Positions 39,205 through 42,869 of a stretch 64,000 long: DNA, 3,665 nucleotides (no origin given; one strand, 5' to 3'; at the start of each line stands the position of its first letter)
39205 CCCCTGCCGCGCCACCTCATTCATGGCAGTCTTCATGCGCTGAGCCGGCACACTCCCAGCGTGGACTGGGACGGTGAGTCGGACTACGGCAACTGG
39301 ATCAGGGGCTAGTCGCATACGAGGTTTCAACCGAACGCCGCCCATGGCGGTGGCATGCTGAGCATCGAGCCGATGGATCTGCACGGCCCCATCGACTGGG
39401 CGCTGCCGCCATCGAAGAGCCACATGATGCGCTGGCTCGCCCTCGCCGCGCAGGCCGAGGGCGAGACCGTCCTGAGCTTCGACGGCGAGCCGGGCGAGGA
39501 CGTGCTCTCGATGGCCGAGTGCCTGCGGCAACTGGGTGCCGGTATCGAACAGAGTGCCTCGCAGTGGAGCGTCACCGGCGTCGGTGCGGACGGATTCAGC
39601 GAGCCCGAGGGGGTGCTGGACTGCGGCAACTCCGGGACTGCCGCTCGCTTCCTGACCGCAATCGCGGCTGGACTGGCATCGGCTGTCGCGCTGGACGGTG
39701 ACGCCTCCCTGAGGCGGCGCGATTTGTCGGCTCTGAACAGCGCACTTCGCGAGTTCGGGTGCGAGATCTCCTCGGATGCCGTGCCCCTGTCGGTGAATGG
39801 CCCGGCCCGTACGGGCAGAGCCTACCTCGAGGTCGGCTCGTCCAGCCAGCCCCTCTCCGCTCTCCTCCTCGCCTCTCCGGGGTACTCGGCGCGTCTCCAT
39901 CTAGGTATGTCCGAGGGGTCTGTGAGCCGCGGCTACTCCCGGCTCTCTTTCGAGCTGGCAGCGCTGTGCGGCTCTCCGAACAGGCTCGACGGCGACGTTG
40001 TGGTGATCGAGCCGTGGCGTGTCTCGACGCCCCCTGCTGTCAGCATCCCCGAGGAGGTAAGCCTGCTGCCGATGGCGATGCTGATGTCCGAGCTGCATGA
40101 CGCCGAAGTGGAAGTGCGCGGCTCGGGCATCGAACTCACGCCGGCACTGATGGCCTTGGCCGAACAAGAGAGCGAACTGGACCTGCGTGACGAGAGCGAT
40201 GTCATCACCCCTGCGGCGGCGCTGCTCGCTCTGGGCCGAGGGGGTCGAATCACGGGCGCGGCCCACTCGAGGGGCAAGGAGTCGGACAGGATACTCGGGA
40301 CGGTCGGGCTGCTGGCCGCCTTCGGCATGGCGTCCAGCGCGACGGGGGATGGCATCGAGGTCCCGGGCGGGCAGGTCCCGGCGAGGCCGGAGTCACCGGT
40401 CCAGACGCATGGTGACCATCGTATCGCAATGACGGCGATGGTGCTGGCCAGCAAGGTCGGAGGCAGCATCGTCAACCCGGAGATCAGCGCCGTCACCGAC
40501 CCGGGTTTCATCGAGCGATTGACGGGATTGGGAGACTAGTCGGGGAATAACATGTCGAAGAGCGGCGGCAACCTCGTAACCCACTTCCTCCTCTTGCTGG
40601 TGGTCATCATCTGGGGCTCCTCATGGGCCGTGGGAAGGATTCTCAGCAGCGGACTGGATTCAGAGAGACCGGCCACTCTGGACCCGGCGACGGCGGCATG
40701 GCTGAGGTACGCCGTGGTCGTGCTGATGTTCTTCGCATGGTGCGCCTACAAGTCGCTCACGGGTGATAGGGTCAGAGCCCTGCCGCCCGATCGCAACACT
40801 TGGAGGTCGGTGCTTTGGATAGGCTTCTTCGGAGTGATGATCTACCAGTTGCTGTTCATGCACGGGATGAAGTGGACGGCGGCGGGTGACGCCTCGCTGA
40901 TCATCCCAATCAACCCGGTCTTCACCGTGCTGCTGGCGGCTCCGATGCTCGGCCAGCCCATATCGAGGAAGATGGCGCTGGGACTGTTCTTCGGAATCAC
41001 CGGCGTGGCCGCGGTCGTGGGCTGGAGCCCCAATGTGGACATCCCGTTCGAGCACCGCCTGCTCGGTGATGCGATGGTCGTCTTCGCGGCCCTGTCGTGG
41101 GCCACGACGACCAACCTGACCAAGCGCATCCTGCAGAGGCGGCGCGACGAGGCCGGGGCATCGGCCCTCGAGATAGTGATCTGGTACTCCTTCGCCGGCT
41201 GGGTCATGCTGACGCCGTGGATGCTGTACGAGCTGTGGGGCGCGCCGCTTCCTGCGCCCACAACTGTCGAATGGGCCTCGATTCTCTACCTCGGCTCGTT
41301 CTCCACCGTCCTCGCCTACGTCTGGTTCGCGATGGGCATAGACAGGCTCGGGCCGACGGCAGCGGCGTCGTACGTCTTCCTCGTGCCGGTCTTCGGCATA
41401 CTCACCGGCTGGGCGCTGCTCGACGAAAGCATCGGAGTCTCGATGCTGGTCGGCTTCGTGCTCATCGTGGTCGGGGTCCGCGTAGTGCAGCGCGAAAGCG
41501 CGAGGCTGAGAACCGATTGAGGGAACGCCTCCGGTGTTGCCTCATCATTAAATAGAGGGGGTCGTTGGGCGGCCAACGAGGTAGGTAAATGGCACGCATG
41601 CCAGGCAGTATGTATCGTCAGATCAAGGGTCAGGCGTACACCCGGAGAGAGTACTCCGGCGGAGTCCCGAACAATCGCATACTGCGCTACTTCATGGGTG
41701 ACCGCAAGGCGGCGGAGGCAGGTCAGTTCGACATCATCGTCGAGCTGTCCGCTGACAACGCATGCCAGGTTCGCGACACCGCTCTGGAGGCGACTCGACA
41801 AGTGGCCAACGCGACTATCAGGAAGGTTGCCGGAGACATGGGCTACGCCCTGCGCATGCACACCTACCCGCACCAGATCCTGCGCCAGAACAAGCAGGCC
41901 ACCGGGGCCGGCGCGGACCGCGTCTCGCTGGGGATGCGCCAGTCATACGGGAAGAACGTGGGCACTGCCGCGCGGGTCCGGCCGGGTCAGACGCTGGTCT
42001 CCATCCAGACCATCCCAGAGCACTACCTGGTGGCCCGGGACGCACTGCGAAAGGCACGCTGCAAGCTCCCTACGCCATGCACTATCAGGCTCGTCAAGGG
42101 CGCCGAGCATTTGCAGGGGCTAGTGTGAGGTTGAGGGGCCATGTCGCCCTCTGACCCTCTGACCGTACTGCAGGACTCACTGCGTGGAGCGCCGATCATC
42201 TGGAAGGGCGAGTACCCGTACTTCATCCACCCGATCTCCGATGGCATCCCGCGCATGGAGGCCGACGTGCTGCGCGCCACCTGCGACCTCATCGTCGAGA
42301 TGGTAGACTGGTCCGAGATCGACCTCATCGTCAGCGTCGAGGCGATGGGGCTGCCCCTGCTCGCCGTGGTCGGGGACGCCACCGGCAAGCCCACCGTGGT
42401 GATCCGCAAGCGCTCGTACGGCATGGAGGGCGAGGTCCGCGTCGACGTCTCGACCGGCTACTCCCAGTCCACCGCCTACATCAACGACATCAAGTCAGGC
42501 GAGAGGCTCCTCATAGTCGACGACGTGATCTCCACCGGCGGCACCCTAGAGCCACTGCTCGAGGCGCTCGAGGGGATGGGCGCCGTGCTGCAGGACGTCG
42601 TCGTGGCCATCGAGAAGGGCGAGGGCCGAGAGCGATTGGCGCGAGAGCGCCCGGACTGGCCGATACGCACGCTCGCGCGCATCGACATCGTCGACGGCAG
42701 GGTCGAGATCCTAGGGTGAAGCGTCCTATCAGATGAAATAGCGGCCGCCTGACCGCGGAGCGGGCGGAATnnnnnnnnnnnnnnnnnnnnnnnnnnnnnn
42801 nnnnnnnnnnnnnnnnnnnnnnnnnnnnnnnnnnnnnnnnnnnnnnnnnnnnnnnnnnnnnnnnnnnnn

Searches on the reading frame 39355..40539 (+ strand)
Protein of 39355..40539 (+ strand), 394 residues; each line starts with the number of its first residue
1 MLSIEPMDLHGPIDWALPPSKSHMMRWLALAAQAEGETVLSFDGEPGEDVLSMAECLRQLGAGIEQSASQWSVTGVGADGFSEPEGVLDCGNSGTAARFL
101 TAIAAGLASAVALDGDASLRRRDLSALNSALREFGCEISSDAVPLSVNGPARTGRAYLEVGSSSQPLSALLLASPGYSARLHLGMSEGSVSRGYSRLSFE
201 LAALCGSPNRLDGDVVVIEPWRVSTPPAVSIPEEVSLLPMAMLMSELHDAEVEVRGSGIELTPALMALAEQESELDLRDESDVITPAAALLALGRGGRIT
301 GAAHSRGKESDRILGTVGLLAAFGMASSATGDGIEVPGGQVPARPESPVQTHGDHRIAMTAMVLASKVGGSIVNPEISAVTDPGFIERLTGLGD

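Call 81: search_protein_families(library=pfam, proteins=[window:39355-40539:+])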
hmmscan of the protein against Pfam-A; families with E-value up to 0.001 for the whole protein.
window:39355-40539:+ (394 aa): 1 family
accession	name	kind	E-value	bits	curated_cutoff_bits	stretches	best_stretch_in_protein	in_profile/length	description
PF00275.25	EPSP_synthase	-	1.1e-39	136.8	22.8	2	16-176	12-177/417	EPSP synthase (3-phosphoshikimate 1-carboxyvinyltransferase)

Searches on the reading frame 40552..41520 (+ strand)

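Call 81: search_protein_families(library=pfam, proteins=[window:40552-41520:+])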
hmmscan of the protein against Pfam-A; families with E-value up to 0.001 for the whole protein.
window:40552-41520:+ (322 aa): 2 families
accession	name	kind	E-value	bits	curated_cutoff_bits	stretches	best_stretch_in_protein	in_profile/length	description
PF00892.27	EamA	-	1.3e-38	132.8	28.2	2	171-312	2-133/135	EamA-like transporter family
PF03151.22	TPT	-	0.00054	19.9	30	1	80-226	61-198/291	Triose-phosphate Transporter family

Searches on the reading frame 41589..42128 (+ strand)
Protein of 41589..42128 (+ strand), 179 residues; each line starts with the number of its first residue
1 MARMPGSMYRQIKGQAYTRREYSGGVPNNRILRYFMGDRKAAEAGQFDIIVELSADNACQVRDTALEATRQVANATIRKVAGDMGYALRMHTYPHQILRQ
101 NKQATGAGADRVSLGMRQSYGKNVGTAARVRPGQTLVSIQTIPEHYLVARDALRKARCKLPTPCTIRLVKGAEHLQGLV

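Call 81: search_protein_families(library=pfam, proteins=[window:41589-42128:+])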
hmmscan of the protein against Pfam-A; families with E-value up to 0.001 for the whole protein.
window:41589-42128:+ (179 aa): 1 family
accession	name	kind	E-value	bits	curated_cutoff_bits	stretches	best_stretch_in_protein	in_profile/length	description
PF00252.24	Ribosomal_L16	-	1.1e-24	87.3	27.9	1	13-166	2-131/132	Ribosomal protein L16p/L10e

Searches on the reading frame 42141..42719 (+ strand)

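Call 81: search_protein_families(library=pfam, proteins=[window:42141-42719:+])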
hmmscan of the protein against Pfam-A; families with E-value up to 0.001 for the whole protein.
window:42141-42719:+ (192 aa): 1 family
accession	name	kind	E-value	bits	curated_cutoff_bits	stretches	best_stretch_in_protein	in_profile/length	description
PF00156.33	Pribosyltran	-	2.4e-13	50.1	26.3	1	37-165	9-132/158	Phosphoribosyl transferase domain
